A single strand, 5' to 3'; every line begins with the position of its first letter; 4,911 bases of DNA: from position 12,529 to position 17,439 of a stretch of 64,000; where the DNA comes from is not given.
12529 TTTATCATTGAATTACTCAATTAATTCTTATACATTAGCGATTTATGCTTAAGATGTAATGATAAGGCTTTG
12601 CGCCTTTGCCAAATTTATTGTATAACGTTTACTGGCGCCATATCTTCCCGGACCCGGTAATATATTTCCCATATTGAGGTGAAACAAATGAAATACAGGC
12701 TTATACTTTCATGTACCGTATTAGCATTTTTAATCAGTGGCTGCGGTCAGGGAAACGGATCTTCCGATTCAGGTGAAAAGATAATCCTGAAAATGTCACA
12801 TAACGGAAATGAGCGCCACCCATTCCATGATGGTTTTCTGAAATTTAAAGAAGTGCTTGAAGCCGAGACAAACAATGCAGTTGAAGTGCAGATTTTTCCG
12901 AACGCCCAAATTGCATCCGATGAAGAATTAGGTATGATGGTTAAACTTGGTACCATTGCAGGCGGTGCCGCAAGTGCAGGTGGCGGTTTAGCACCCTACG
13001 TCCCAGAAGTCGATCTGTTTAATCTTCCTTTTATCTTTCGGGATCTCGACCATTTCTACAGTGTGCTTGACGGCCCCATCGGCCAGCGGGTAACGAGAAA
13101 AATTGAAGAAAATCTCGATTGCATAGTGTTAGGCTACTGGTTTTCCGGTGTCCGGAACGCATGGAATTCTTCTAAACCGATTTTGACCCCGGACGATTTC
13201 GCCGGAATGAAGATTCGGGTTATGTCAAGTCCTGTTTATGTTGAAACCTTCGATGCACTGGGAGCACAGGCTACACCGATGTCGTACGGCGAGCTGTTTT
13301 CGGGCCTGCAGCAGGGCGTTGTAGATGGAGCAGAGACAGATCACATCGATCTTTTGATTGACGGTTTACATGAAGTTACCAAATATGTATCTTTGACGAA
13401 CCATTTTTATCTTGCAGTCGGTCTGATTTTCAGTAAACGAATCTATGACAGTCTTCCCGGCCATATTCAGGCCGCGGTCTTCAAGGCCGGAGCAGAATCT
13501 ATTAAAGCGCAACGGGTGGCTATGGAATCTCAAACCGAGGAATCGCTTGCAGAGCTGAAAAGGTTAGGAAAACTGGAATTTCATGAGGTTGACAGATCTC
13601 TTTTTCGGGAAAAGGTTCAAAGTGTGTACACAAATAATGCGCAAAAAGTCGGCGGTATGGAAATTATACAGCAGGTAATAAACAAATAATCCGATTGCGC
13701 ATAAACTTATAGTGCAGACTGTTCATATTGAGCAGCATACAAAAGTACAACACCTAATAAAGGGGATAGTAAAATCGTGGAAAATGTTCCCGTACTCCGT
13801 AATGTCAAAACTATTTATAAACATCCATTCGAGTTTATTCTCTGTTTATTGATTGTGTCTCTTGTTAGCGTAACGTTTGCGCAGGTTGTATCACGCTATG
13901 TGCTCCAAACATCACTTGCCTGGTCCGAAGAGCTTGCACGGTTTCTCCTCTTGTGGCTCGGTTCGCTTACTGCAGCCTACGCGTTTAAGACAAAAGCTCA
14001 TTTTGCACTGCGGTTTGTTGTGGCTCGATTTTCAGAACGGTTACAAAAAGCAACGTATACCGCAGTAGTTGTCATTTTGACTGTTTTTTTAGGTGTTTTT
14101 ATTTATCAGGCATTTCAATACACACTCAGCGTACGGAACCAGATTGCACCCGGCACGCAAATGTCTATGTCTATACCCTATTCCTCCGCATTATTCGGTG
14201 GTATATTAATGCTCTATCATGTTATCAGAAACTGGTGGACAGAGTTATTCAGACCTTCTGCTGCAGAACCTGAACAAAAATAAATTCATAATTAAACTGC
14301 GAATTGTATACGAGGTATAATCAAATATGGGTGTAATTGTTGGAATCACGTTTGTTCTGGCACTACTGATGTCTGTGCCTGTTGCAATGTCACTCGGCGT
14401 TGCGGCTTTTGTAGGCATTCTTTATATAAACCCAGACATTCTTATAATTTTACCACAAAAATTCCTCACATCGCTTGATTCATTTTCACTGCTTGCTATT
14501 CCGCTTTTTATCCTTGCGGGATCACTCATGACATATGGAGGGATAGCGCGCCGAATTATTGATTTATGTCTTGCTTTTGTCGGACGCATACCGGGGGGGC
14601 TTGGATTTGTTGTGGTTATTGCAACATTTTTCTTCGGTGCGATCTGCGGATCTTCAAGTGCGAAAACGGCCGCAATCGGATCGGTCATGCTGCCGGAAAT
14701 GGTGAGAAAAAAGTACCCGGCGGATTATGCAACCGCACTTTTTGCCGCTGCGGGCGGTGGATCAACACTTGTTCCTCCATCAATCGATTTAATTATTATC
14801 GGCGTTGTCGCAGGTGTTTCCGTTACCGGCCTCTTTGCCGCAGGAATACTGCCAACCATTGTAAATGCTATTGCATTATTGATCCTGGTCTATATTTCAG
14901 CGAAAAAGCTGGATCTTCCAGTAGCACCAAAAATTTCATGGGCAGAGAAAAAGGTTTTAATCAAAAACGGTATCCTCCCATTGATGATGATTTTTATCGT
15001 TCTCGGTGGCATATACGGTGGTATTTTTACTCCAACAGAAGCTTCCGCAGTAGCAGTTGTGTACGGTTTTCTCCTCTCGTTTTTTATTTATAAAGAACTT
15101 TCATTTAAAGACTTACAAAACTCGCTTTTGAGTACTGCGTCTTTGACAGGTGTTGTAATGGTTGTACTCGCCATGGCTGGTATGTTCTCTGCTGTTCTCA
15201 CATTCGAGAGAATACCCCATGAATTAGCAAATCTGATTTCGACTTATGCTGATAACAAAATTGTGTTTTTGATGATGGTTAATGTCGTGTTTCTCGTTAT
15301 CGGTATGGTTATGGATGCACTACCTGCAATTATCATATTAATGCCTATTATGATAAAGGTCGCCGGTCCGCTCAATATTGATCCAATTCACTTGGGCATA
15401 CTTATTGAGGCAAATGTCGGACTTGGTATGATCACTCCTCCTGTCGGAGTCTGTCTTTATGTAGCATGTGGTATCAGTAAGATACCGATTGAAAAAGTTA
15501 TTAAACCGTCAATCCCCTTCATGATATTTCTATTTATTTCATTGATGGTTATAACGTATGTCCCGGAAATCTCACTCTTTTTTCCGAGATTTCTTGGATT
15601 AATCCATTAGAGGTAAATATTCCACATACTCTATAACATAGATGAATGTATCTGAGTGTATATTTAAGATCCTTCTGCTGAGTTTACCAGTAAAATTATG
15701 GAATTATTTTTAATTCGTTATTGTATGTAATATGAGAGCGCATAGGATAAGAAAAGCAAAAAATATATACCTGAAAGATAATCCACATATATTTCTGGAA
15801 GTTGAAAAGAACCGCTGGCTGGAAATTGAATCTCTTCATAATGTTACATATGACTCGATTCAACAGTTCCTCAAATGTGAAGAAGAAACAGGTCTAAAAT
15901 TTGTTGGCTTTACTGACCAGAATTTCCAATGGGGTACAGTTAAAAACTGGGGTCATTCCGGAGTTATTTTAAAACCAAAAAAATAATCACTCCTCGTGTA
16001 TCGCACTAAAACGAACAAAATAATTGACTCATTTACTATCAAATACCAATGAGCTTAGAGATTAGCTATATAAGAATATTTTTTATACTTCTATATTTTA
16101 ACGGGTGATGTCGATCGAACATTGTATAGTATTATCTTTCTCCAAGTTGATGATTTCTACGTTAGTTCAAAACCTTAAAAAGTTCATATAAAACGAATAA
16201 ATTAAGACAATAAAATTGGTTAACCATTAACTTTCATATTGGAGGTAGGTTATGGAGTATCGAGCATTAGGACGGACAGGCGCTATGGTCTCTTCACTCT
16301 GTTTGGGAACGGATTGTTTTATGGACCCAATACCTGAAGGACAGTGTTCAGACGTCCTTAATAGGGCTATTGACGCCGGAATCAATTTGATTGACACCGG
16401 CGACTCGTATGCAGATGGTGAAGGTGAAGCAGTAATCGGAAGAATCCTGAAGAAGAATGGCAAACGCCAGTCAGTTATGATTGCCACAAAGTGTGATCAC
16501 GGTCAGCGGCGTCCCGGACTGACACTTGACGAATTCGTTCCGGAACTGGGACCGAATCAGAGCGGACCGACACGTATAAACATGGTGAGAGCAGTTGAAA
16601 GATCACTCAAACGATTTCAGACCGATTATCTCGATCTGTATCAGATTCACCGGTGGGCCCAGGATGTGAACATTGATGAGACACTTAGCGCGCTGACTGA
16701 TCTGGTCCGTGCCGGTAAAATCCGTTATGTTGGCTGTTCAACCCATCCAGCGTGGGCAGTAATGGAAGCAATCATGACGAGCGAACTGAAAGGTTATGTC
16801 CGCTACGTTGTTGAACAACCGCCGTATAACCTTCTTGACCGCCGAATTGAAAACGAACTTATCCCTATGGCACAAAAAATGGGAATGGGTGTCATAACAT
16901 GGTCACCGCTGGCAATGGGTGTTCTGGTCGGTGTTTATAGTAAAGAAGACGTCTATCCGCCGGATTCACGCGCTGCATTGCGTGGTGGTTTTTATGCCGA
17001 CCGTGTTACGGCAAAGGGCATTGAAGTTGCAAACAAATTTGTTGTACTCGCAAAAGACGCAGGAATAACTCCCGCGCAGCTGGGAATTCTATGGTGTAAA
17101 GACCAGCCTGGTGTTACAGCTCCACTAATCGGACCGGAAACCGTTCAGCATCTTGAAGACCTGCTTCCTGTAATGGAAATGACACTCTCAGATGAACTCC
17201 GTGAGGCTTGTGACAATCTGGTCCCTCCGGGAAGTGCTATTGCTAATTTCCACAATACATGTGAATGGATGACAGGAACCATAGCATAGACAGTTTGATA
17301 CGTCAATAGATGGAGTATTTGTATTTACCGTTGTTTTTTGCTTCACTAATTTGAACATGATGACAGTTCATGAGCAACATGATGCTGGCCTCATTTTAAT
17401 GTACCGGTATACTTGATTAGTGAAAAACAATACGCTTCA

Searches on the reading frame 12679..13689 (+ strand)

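Call 31: search_protein_families(library=pfam, max_evalue=0.00001, proteins=[window:12679-13689:+])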
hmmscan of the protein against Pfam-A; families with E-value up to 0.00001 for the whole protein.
window:12679-13689:+ (336 aa): 1 family
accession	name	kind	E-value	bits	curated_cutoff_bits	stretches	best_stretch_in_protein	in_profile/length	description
PF03480.18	DctP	-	1.7e-71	241.3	23.4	1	39-319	1-281/286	Bacterial extracellular solute-binding protein, family 7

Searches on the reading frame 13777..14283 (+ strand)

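Call 31: search_protein_families(library=pfam, max_evalue=0.00001, proteins=[window:13777-14283:+])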
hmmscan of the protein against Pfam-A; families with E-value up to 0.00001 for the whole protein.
window:13777-14283:+ (168 aa): 1 family
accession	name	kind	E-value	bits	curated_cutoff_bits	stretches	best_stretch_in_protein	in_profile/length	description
PF04290.18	DctQ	-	1.5e-29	103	28.3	1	30-157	2-130/132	Tripartite ATP-independent periplasmic transporters, DctQ component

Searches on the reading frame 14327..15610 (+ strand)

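Call 31: search_protein_families(library=pfam, max_evalue=0.00001, proteins=[window:14327-15610:+])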
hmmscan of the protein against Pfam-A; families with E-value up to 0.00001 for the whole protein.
window:14327-15610:+ (427 aa): 1 family
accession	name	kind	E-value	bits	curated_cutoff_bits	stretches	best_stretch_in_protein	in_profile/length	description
PF06808.19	DctM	-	5.1e-116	388.3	23.8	1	8-415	3-413/413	Tripartite ATP-independent periplasmic transporter, DctM component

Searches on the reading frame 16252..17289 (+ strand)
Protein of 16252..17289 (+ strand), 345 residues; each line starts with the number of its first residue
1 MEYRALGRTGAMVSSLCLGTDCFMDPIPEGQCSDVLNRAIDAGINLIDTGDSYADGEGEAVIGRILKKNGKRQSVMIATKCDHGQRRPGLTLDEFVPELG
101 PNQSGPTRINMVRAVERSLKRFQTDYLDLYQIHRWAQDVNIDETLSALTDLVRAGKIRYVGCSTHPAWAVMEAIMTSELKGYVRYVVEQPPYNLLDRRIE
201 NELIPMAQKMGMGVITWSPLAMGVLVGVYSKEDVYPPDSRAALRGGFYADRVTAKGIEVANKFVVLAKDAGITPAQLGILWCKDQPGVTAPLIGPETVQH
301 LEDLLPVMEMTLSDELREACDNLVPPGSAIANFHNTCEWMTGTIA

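Call 31: search_protein_families(library=pfam, max_evalue=0.00001, proteins=[window:16252-17289:+])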
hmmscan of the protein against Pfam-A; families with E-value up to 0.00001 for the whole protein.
window:16252-17289:+ (345 aa): 1 family
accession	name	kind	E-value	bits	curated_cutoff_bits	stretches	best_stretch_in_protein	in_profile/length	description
PF00248.27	Aldo_ket_red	-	3e-71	240.3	24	1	16-323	2-289/291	Aldo/keto reductase family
